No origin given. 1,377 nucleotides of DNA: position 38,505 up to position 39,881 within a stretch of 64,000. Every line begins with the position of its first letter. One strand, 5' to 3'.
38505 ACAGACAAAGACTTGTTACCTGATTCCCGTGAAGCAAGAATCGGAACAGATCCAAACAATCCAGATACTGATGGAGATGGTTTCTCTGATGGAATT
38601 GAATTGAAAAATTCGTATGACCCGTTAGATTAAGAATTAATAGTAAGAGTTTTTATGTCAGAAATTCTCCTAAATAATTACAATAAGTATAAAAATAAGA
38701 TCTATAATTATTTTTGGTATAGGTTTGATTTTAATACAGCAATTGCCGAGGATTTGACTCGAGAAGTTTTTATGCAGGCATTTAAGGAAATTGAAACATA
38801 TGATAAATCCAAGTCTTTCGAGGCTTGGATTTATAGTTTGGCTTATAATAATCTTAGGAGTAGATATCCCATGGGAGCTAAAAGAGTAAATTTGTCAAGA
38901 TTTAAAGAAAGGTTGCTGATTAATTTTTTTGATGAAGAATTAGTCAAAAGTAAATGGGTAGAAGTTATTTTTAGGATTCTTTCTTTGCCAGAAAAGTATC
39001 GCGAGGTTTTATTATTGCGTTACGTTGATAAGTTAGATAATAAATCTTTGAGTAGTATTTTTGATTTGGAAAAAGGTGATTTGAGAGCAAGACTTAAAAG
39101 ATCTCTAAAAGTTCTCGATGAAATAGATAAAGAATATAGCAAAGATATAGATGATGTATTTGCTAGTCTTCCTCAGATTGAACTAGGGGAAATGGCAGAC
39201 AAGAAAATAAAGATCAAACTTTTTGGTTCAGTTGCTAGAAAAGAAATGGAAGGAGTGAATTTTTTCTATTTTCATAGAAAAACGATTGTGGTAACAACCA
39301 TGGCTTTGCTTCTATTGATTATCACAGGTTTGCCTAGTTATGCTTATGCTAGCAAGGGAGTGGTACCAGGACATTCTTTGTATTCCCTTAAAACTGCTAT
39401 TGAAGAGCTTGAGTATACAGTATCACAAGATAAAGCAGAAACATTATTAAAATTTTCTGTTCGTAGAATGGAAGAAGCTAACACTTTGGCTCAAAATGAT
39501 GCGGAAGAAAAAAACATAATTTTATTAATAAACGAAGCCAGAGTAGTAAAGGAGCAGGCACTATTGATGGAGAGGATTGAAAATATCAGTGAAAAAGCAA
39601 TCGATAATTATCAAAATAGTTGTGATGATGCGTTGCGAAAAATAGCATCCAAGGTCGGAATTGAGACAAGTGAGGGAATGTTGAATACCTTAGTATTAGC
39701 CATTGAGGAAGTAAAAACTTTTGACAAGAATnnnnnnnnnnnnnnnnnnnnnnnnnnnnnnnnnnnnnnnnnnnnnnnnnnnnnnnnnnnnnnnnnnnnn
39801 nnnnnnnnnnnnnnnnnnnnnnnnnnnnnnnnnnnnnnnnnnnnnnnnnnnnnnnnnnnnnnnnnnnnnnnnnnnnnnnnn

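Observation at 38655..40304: Sigma factor and anti-sigma-type sensor fused in one membrane-spanning polypeptide, directly downstream of the giant protein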

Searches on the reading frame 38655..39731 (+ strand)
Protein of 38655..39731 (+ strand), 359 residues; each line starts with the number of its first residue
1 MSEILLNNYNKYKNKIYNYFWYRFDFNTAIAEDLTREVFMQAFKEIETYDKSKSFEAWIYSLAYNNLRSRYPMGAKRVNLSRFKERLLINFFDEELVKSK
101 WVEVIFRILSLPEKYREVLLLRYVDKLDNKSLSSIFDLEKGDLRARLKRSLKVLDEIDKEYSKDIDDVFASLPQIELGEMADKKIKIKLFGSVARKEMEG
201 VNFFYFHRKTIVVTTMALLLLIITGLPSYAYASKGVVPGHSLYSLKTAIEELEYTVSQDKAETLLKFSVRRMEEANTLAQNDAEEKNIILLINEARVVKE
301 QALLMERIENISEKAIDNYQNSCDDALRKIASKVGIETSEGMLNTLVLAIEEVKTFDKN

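Call 13: find_homologous_proteins(query=window:38655-39731:+)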
Query seq(359 aa) (359 aa): 10 proteins with E <= 0.001 among 3945 candidates.
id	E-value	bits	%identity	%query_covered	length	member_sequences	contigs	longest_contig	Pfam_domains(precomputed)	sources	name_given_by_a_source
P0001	1.7e-224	762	100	100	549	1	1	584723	PF04542.21,PF08281.19,PF18915.6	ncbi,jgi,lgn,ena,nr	ncbi:hypothetical protein C0583_00625 [Candidatus Parcubacteria bacterium]|nr:MAG: hypothetical prot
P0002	1.6e-6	46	31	41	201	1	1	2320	PF04545.23,PF04542.21,PF08281.19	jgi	jgi:RNA polymerase sigma-70 factor, ECF subfamily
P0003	3.5e-5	42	30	40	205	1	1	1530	PF07638.18,PF04545.23,PF04542.21,PF08281.19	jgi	-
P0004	1.3e-4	40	25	39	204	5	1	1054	PF04545.23,PF04542.21,PF08281.19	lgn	-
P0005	1.8e-4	39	27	43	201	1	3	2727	PF04545.23,PF04542.21,PF08281.19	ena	-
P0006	3.5e-4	38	26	40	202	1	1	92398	PF04545.23,PF04542.21,PF08281.19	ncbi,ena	-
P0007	6.2e-4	37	28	40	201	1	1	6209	PF04542.21,PF08281.19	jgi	jgi:RNA polymerase sigma-70 factor, ECF subfamily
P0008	7.4e-4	37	27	40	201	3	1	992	PF04545.23,PF04542.21,PF08281.19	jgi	jgi:RNA polymerase sigma-70 factor (ECF subfamily)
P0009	7.4e-4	37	26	41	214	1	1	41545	PF04545.23,PF04542.21,PF12645.14,PF08281.19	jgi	jgi:RNA polymerase sigma-70 factor (ECF subfamily)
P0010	7.8e-4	37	24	40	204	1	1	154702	PF04545.23,PF04542.21,PF08281.19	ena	-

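Call 26: search_protein_representatives(protein=window:38655-39731:+)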
Query: 359 residues. Proteins with E-value up to 0.001 (for the whole library): 8719; up to 1e-10: 168; up to 1e-30: 2. The best 150 are listed.
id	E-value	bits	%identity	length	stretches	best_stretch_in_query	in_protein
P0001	5.3e-225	762.2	100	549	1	1-359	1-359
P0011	2.4e-32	129.1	38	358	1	164-359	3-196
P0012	5.8e-26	108.1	41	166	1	6-154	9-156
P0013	7.9e-26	107.7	38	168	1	6-154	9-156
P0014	1.1e-25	107.3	38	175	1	5-161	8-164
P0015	9.4e-24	100.9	38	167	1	6-154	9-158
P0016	2.3e-23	99.6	39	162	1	6-160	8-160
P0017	1.2e-22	97.2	34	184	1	163-344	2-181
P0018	3.1e-22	95.9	36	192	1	5-157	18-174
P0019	3.5e-21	92.4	36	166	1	5-154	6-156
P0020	9.8e-21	91.0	40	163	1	6-157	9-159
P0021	2.0e-20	89.9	39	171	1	9-157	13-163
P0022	5.1e-20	88.6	38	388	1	163-354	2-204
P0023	3.6e-19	85.8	35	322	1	164-354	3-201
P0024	4.1e-19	85.6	36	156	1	8-154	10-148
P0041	2.0e-15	73.5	32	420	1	169-354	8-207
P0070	1.6e-13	67.2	36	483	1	161-358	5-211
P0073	3.2e-13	66.3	30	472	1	164-354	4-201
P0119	1.1e-11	61.3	25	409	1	9-276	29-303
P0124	1.2e-11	61.0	32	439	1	9-150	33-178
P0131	1.6e-11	60.7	35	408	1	182-350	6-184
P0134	1.8e-11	60.5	34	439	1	9-155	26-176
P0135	1.9e-11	60.4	31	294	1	7-149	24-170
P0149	3.7e-11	59.5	33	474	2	9-155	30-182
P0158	5.7e-11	58.9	28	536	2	9-156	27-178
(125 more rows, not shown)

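Call 34: find_encoding_contigs(protein=P0073, flank=10000, max_places=3)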
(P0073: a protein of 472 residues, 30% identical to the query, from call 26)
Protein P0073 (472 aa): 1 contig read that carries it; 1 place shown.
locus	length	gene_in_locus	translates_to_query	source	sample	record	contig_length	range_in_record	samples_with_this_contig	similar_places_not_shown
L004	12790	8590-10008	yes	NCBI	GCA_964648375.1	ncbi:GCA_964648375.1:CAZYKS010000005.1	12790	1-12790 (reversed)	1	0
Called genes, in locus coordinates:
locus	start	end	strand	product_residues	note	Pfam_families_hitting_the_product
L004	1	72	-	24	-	?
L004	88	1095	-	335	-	PF13439:Glyco_transf_4, PF13579:Glyco_trans_4_4, PF00534:Glycos_transf_1, PF13692:Glyco_trans_1_4, PF13524:Glyco_trans_1_2 (weak)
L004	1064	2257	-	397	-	PF20706:GT4-conflict, PF13439:Glyco_transf_4, PF13579:Glyco_trans_4_4, PF00534:Glycos_transf_1, PF13692:Glyco_trans_1_4, PF13524:Glyco_trans_1_2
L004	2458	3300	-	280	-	PF03096:Ndr (faint), PF00561:Abhydrolase_1, PF12146:Hydrolase_4, PF12697:Abhydrolase_6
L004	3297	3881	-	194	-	PF09335:VTT_dom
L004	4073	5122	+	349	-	-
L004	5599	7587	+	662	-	PF11617:Cu-binding_MopE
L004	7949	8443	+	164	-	PF04542:Sigma70_r2, PF08281:Sigma70_r4_2, PF04545:Sigma70_r4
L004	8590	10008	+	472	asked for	PF18915:DUF5667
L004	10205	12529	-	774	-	PF01138:RNase_PH, PF03725:RNase_PH_C, PF01138:RNase_PH, PF00013:KH_1, PF00575:S1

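Call 35: find_encoding_contigs(protein=P0131, flank=10000, max_places=3)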
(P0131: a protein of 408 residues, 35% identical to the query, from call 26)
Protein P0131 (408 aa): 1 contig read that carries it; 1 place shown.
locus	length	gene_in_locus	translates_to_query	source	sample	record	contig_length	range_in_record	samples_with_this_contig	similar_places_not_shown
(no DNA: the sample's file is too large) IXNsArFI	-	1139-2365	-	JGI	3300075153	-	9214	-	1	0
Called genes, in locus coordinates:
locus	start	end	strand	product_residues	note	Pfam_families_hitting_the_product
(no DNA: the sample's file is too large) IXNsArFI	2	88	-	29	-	?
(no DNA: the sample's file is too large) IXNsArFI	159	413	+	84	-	-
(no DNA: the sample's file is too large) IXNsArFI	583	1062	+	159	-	PF04542:Sigma70_r2, PF07638:Sigma70_ECF (weak), PF08281:Sigma70_r4_2, PF04545:Sigma70_r4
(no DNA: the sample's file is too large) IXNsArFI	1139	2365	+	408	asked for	PF18915:DUF5667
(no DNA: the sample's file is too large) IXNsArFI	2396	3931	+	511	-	PF18370:RGI_lyase (faint), PF00041:fn3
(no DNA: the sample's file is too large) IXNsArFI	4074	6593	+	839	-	PF09826:Beta_propel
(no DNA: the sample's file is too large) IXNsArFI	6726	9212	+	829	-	?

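Call 43: find_encoding_contigs(protein=P0011, flank=10000, max_places=3)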
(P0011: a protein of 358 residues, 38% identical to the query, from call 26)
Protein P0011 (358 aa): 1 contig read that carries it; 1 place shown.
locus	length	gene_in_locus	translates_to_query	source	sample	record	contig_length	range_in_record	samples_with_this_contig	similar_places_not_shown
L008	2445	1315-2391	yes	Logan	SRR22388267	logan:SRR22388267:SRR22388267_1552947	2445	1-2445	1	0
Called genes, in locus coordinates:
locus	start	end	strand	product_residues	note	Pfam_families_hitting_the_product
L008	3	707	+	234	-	?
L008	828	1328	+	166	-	PF04542:Sigma70_r2, PF08281:Sigma70_r4_2, PF04545:Sigma70_r4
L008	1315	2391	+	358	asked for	PF18915:DUF5667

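Call 48: search_protein_families(library=pfam, proteins=[L004:5599-7587:+, L004:4073-5122:+, L008:3-707:+, P0119, P0149], max_evalue=0.01)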
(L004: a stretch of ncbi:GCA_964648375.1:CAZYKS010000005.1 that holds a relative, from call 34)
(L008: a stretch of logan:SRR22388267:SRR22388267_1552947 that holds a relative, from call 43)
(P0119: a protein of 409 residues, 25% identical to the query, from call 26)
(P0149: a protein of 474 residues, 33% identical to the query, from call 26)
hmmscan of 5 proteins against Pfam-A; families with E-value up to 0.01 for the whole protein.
L004:5599-7587:+ (662 aa): 1 family
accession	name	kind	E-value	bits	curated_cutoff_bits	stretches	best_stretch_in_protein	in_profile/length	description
PF11617.13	Cu-binding_MopE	-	8.1e-87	285.5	27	7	401-430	1-30/30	Putative metal-binding motif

L004:4073-5122:+ (349 aa): 0 families

L008:3-707:+ (234 aa): 1 family
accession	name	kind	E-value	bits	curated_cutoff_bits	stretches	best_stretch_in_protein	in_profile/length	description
PF11617.13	Cu-binding_MopE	-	7.1e-26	90.6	27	3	121-150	1-30/30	Putative metal-binding motif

P0119 (409 aa): 6 families
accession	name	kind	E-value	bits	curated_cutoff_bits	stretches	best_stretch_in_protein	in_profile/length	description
PF04542.20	Sigma70_r2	-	3.6e-15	55.9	24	1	28-97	1-69/71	Sigma-70 region 2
PF08281.18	Sigma70_r4_2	-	2.7e-14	53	25.7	1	126-177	3-54/54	Sigma-70, region 4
PF18915.5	DUF5667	-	1.1e-12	48.6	27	1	261-341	2-84/99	Domain of unknown function (DUF5667)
PF04545.22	Sigma70_r4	-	4e-12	45.9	24.1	1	132-177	3-48/50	Sigma-70, region 4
PF07638.17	Sigma70_ECF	-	6e-08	33.2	21.1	1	13-167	7-169/185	ECF sigma factor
PF22233.2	PhyR_sigma-like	-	0.0013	18.9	27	1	141-179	11-49/50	Response regulator PhyR, sigma-like domain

P0149 (474 aa): 4 families
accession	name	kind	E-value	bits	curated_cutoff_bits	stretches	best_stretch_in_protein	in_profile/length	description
PF04542.20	Sigma70_r2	-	1.4e-15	57.3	24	1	29-96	1-69/71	Sigma-70 region 2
PF08281.18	Sigma70_r4_2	-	1.7e-12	47.2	25.7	1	129-181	2-54/54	Sigma-70, region 4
PF04545.22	Sigma70_r4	-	4.5e-12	45.7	24.1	1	134-183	1-50/50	Sigma-70, region 4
PF18915.5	DUF5667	-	1.4e-10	41.9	27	1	206-291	1-86/99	Domain of unknown function (DUF5667)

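Call 58: find_encoding_contigs(protein=P0119, flank=8000, max_places=2)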
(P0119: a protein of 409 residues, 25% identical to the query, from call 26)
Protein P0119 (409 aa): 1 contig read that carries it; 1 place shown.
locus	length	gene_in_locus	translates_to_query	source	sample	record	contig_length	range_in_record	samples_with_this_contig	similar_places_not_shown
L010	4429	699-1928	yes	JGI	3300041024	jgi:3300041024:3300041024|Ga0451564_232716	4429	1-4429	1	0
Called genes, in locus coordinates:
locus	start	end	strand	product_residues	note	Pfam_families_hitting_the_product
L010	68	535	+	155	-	-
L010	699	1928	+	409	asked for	PF07638:Sigma70_ECF, PF04542:Sigma70_r2, PF08281:Sigma70_r4_2, PF04545:Sigma70_r4, PF18915:DUF5667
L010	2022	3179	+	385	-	PF04055:Radical_SAM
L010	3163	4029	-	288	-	PF00892:EamA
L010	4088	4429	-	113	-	?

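Call 59: find_encoding_contigs(protein=P0149, flank=8000, max_places=2)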
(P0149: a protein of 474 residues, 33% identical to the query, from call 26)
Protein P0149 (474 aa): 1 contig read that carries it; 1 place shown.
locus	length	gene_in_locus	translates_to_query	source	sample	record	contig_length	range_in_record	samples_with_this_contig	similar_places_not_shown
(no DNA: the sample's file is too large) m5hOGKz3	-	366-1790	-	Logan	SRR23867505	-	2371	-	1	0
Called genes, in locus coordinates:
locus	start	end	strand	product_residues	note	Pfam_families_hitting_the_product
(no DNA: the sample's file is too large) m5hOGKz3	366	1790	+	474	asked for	PF04542:Sigma70_r2, PF04545:Sigma70_r4, PF08281:Sigma70_r4_2, PF18915:DUF5667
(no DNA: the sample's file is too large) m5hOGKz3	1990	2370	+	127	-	?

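Call 74: find_encoding_contigs(protein=P0022, flank=8000, max_places=2)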
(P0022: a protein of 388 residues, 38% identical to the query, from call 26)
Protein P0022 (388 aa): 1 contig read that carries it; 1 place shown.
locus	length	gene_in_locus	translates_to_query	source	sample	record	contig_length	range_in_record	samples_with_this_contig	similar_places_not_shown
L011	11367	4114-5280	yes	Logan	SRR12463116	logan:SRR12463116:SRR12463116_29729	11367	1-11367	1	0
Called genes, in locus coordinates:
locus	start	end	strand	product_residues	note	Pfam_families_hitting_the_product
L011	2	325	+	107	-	?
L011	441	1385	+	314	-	-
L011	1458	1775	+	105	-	-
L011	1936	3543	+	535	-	PF11617:Cu-binding_MopE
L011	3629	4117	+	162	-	PF04542:Sigma70_r2, PF08281:Sigma70_r4_2, PF04545:Sigma70_r4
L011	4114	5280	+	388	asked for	PF18915:DUF5667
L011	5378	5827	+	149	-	-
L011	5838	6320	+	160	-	PF00293:NUDIX, PF14815:NUDIX_4 (faint)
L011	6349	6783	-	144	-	-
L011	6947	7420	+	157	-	PF01058:Oxidored_q6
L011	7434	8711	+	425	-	PF00374:NiFeSe_Hases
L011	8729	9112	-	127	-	-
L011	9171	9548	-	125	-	-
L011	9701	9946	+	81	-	PF02583:Trns_repr_metal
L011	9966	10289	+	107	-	PF00085:Thioredoxin, PF08534:Redoxin (faint), PF13098:Thioredoxin_2, PF13905:Thioredoxin_8 (faint)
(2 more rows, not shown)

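Call 75: find_encoding_contigs(protein=P0041, flank=8000, max_places=2)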
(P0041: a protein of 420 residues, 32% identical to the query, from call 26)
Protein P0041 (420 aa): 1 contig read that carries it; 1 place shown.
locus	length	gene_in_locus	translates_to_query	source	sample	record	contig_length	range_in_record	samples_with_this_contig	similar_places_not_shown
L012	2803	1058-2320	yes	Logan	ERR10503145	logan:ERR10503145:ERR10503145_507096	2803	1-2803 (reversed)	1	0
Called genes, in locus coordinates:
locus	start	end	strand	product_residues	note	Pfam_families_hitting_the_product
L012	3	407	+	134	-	?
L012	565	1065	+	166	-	PF04542:Sigma70_r2, PF08281:Sigma70_r4_2, PF04545:Sigma70_r4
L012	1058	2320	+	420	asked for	PF18915:DUF5667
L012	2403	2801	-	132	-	?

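Call 76: find_encoding_contigs(protein=P0070, flank=8000, max_places=2)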
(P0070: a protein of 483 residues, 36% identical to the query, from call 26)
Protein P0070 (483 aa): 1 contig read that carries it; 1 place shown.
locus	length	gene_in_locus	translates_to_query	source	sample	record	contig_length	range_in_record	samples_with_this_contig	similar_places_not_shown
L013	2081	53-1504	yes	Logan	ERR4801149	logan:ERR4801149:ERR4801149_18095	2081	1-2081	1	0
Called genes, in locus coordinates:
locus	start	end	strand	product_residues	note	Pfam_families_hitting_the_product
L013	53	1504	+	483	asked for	PF18915:DUF5667, PF18884:TSP3_bac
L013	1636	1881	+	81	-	-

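Call 86: search_protein_families(library=pfam, proteins=[P0158, P0124, P0134, P0135], max_evalue=0.001)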
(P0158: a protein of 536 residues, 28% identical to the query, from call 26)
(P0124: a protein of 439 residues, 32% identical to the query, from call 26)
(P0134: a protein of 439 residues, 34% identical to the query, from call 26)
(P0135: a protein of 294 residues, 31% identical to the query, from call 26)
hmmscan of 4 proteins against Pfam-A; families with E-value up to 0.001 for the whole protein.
P0158 (536 aa): 4 families
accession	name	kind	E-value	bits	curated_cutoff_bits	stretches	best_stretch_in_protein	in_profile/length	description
PF04542.20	Sigma70_r2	-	1.9e-17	63.3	24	1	26-93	1-69/71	Sigma-70 region 2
PF18915.5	DUF5667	-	2.7e-15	57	27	1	212-288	2-81/99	Domain of unknown function (DUF5667)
PF04545.22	Sigma70_r4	-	2.8e-09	36.8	24.1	1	129-176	1-48/50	Sigma-70, region 4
PF08281.18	Sigma70_r4_2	-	2.7e-07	30.6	25.7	1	125-176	3-54/54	Sigma-70, region 4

P0124 (439 aa): 4 families
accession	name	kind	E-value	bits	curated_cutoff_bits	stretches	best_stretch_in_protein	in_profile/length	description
PF04542.20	Sigma70_r2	-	3e-13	49.8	24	1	33-97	2-68/71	Sigma-70 region 2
PF08281.18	Sigma70_r4_2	-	7.4e-11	42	25.7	1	131-181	3-53/54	Sigma-70, region 4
PF07638.17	Sigma70_ECF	-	2.6e-06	27.9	21.1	1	18-180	8-177/185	ECF sigma factor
PF04545.22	Sigma70_r4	-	3.9e-05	23.5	24.1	1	145-181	11-47/50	Sigma-70, region 4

P0134 (439 aa): 4 families
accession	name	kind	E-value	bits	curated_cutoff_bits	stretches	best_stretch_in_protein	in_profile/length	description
PF04542.20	Sigma70_r2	-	9.7e-11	41.8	24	1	27-91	3-69/71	Sigma-70 region 2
PF08281.18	Sigma70_r4_2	-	3.5e-09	36.6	25.7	1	130-173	9-52/54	Sigma-70, region 4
PF04545.22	Sigma70_r4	-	1.6e-07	31.2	24.1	1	138-171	11-44/50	Sigma-70, region 4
PF07638.17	Sigma70_ECF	-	3.5e-06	27.5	21.1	0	129-179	133-183/185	ECF sigma factor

P0135 (294 aa): 5 families
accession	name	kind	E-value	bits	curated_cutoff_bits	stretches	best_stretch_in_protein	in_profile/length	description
PF04542.20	Sigma70_r2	-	2.2e-13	50.2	24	1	26-91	2-69/71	Sigma-70 region 2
PF04545.22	Sigma70_r4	-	5.6e-11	42.2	24.1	1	131-175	4-48/50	Sigma-70, region 4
PF08281.18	Sigma70_r4_2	-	3.2e-10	39.9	25.7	1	131-174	10-53/54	Sigma-70, region 4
PF07638.17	Sigma70_ECF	-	2.4e-05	24.8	21.1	0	132-179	136-183/185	ECF sigma factor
PF00196.25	GerE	-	0.00082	19.4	23.5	0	146-176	16-46/57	Bacterial regulatory proteins, luxR family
